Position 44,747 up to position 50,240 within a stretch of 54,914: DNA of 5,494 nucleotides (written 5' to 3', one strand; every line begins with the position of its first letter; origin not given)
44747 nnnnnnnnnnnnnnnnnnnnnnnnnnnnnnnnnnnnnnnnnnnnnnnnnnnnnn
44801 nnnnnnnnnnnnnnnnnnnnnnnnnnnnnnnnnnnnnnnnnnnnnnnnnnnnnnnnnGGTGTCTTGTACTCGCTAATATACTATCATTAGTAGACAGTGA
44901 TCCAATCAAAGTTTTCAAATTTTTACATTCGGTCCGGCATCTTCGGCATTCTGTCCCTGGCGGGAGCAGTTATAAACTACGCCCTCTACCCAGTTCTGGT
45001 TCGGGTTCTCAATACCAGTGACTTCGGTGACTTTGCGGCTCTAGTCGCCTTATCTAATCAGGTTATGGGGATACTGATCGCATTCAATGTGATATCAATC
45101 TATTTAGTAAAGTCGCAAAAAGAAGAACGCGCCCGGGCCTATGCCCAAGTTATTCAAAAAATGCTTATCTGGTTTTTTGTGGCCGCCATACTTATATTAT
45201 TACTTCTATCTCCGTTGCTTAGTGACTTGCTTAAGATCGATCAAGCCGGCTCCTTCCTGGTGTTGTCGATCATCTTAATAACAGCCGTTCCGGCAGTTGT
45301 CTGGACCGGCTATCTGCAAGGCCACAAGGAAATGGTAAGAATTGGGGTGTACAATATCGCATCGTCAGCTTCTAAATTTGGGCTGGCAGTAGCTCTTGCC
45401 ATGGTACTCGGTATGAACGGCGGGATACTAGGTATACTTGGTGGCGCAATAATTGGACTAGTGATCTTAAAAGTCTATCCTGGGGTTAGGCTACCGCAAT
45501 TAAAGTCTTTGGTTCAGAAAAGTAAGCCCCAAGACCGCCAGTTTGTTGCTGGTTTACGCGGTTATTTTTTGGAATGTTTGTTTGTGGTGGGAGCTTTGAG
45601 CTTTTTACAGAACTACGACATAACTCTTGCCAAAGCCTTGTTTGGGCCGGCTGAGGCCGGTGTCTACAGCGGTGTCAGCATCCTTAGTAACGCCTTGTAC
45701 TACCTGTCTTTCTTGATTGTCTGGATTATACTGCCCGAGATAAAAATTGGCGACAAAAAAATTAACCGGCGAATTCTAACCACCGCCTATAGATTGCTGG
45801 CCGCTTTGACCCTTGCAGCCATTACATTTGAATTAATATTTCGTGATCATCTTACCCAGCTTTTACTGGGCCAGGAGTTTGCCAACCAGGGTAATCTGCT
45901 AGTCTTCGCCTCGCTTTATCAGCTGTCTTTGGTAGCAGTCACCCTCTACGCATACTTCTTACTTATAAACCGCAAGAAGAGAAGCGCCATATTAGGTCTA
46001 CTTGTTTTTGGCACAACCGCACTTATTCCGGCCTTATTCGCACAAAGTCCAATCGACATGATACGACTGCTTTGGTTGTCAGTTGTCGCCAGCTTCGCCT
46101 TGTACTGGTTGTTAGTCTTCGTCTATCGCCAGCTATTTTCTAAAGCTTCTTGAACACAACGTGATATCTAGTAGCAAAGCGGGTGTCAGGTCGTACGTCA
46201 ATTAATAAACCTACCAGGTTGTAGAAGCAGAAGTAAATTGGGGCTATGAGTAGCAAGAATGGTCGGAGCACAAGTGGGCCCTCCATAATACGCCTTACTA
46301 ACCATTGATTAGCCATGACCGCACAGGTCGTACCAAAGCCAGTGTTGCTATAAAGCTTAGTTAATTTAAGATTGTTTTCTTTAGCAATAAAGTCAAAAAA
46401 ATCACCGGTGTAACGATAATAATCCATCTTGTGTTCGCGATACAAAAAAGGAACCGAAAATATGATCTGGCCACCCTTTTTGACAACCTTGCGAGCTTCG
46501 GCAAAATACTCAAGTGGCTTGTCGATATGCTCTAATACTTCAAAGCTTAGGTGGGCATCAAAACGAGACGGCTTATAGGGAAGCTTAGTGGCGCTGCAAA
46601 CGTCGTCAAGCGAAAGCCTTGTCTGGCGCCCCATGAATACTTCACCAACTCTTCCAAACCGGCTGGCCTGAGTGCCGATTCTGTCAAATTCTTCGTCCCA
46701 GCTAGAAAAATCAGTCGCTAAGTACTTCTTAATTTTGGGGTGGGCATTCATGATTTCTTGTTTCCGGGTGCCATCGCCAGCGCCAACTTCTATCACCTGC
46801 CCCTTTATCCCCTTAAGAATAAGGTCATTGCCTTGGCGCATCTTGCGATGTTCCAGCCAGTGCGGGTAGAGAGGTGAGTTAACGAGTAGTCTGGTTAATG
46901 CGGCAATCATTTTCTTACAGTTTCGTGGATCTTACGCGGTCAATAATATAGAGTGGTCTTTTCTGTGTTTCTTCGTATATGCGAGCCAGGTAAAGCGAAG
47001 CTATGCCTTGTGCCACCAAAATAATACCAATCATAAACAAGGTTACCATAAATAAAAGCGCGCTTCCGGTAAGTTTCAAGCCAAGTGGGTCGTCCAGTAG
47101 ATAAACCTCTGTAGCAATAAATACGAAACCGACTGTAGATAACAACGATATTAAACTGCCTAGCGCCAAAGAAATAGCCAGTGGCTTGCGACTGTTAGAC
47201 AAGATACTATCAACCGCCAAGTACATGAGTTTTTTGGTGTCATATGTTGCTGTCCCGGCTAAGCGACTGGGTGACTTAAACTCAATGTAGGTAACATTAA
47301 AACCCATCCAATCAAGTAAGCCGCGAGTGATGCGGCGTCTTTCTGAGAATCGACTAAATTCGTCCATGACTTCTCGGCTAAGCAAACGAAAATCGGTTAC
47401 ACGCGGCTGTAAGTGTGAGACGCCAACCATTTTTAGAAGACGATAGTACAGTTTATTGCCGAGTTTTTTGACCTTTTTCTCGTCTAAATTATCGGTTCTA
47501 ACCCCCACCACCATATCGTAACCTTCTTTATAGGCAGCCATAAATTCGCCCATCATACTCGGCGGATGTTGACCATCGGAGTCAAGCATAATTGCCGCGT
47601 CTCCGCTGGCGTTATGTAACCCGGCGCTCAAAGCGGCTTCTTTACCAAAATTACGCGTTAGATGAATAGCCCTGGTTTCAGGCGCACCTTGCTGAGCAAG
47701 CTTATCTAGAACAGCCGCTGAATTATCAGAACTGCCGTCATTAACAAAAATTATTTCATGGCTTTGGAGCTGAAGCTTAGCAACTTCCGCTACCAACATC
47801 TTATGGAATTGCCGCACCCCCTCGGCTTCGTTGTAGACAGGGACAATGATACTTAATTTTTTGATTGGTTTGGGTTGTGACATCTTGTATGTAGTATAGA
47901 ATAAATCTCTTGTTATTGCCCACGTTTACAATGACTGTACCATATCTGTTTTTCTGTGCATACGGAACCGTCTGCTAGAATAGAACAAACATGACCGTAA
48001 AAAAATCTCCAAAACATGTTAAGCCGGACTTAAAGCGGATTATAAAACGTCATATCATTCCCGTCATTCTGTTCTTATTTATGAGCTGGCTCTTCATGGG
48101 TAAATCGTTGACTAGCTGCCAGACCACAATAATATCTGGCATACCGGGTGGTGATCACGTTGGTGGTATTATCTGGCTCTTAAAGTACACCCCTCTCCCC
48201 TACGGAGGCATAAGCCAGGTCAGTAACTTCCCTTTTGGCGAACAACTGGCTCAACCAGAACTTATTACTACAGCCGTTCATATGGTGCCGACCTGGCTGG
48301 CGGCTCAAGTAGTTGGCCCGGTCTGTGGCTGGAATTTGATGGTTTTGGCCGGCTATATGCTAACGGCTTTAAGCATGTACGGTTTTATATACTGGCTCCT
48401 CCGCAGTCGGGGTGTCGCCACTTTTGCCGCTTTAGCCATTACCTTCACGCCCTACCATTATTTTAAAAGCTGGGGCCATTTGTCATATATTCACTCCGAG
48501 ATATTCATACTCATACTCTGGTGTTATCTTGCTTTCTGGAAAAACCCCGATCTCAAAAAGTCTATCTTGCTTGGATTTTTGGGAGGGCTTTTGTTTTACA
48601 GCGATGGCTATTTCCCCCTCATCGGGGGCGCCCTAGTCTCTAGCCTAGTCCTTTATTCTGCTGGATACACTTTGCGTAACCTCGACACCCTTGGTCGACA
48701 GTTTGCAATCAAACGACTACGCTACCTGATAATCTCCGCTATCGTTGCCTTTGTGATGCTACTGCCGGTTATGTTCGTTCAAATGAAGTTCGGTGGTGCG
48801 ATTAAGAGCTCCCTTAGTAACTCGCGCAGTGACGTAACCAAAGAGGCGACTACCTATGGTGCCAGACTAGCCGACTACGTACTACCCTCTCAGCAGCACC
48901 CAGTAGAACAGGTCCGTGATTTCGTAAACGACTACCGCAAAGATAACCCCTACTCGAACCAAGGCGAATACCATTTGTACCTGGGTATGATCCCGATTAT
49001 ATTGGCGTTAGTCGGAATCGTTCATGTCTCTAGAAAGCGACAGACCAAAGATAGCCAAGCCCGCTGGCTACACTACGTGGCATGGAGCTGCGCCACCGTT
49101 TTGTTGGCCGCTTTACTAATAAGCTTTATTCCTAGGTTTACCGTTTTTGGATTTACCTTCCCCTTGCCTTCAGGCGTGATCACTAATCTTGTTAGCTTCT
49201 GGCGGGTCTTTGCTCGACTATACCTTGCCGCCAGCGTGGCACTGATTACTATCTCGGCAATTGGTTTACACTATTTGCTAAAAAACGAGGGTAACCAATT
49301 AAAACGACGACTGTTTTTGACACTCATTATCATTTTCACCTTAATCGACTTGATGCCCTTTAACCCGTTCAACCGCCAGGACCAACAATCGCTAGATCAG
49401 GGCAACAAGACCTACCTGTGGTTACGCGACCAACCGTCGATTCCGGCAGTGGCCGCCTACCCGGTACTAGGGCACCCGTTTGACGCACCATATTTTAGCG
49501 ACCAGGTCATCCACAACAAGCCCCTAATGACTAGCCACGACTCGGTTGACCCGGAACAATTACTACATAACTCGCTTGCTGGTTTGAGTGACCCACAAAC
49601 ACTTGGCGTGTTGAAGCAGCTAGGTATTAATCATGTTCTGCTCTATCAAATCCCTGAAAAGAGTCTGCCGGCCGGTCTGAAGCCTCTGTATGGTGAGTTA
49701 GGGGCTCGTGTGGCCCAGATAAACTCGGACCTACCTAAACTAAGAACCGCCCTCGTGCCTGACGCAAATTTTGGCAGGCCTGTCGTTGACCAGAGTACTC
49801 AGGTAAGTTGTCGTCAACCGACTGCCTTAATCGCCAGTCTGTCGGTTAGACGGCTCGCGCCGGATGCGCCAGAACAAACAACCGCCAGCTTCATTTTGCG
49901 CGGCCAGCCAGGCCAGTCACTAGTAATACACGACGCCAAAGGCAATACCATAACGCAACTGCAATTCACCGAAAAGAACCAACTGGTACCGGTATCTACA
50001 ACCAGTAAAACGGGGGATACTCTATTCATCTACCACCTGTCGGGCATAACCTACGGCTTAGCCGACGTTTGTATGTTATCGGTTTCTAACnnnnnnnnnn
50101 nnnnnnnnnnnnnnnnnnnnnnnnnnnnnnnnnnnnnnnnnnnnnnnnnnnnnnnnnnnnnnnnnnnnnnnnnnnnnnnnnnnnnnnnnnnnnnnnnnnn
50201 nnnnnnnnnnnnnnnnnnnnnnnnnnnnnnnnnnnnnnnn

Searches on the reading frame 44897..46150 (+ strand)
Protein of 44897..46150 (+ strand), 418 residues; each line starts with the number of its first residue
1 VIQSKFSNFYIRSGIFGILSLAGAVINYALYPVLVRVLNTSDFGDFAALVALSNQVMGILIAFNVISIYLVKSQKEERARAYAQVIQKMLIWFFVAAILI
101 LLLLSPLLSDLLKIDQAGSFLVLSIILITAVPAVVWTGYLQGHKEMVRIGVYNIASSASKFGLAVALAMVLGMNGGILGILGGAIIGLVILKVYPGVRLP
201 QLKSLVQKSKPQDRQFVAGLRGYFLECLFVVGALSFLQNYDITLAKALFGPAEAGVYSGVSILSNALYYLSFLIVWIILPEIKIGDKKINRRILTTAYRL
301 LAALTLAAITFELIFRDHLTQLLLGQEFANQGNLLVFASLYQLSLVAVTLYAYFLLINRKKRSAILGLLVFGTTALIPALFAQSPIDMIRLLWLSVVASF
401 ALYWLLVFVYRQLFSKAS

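Call 14: search_protein_families(library=pfam, proteins=[window:44897-46150:+], max_evalue=0.001)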
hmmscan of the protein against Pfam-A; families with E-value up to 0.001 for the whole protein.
window:44897-46150:+ (418 aa): 0 families

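Call 37: search_protein_families(library=ncbifam, proteins=[window:44897-46150:+], max_evalue=1)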
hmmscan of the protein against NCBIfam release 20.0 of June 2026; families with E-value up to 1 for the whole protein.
window:44897-46150:+ (418 aa): 1 family
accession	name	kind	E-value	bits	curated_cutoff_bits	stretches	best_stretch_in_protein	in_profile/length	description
TIGR02866.1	CoxB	equivalog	0.53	9.8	147.7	1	47-117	14-85/202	cytochrome c oxidase subunit II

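Call 77: search_protein_families(library=pfam, proteins=[window:44897-46150:+], max_evalue=0.01)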
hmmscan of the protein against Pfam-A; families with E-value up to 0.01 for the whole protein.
window:44897-46150:+ (418 aa): 1 family
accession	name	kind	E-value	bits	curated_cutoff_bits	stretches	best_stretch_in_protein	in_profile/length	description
PF11076.13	YbhQ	-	0.0061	17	27.4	1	48-124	36-112/132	Putative inner membrane protein YbhQ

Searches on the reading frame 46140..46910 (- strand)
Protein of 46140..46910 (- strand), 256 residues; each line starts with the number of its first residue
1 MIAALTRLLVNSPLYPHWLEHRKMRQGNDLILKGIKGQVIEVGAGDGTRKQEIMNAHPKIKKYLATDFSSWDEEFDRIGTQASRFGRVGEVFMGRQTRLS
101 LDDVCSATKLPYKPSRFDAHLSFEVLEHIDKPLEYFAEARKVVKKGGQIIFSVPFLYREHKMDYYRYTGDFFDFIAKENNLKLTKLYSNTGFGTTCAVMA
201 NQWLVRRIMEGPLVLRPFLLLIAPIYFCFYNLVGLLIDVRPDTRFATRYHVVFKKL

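Call 19: search_protein_families(library=pfam, proteins=[window:46140-46910:-], max_evalue=0.001)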
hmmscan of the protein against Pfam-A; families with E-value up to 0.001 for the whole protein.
window:46140-46910:- (256 aa): 5 families
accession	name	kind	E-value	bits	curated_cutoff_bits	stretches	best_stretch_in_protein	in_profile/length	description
PF13489.12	Methyltransf_23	-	7.8e-10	39.2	27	1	36-192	23-159/164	Methyltransferase domain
PF08241.18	Methyltransf_11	-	1e-09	39.3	21.2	1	104-151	48-95/95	Methyltransferase domain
PF08242.18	Methyltransf_12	-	5.5e-06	27.5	30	1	40-148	1-97/98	Methyltransferase domain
PF13649.12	Methyltransf_25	-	1e-05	26.6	27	1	40-147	2-97/97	Methyltransferase domain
PF13847.12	Methyltransf_31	-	4.2e-05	23.7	27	1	104-153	60-111/145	Methyltransferase domain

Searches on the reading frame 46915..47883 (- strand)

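Call 19: search_protein_families(library=pfam, proteins=[window:46915-47883:-], max_evalue=0.001)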
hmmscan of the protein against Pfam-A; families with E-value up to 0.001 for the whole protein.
window:46915-47883:- (322 aa): 2 families
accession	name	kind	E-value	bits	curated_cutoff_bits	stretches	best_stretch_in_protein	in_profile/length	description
PF00535.33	Glycos_transf_2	-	7.3e-30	104.5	23.3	1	11-175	1-166/168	Glycosyl transferase family 2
PF13641.12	Glyco_tranf_2_3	-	1.1e-06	29.3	27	1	10-181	3-179/230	Glycosyltransferase like family 2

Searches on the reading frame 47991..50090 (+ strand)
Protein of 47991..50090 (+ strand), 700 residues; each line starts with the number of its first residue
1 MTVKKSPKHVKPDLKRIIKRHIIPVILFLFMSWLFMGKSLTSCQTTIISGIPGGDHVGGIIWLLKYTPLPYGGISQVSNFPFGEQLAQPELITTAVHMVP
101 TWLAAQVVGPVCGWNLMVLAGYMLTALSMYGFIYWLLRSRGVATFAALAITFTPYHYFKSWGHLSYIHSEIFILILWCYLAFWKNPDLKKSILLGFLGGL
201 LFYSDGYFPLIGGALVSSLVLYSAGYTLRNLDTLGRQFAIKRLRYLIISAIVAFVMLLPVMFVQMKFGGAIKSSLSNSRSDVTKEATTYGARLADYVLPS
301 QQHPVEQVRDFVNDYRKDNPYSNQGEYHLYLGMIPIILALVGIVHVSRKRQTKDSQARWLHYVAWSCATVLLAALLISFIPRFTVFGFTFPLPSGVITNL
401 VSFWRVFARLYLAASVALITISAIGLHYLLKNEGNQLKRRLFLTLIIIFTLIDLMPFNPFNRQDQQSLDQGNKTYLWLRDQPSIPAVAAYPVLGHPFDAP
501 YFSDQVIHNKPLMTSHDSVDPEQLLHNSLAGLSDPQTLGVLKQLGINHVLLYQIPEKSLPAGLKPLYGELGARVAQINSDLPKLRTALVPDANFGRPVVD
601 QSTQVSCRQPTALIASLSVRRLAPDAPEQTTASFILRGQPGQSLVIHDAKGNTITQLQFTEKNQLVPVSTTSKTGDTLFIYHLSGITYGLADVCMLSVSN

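Call 7: search_protein_families(library=pfam, proteins=[window:47991-50090:+], max_evalue=10)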
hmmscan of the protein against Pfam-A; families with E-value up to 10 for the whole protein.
window:47991-50090:+ (700 aa): 1 family
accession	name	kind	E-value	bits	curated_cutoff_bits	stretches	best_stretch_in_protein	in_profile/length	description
PF06195.18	DUF996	-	1.9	9.2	31.3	1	332-431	2-99/138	Protein of unknown function (DUF996)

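Call 37: search_protein_families(library=ncbifam, proteins=[window:47991-50090:+], max_evalue=1)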
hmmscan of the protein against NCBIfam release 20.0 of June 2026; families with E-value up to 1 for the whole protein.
window:47991-50090:+ (700 aa): 0 families

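Call 69: search_solved_structures(query=window:47991-50090:+, max_evalue=1)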
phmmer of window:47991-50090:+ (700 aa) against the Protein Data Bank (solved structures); distinct sequences matched with E-value up to 1: 1.
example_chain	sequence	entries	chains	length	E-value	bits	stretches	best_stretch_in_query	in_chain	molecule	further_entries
8pmw_C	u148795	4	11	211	0.57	11.8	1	87-157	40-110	Capsid protein | Pro-secreted protein ORF2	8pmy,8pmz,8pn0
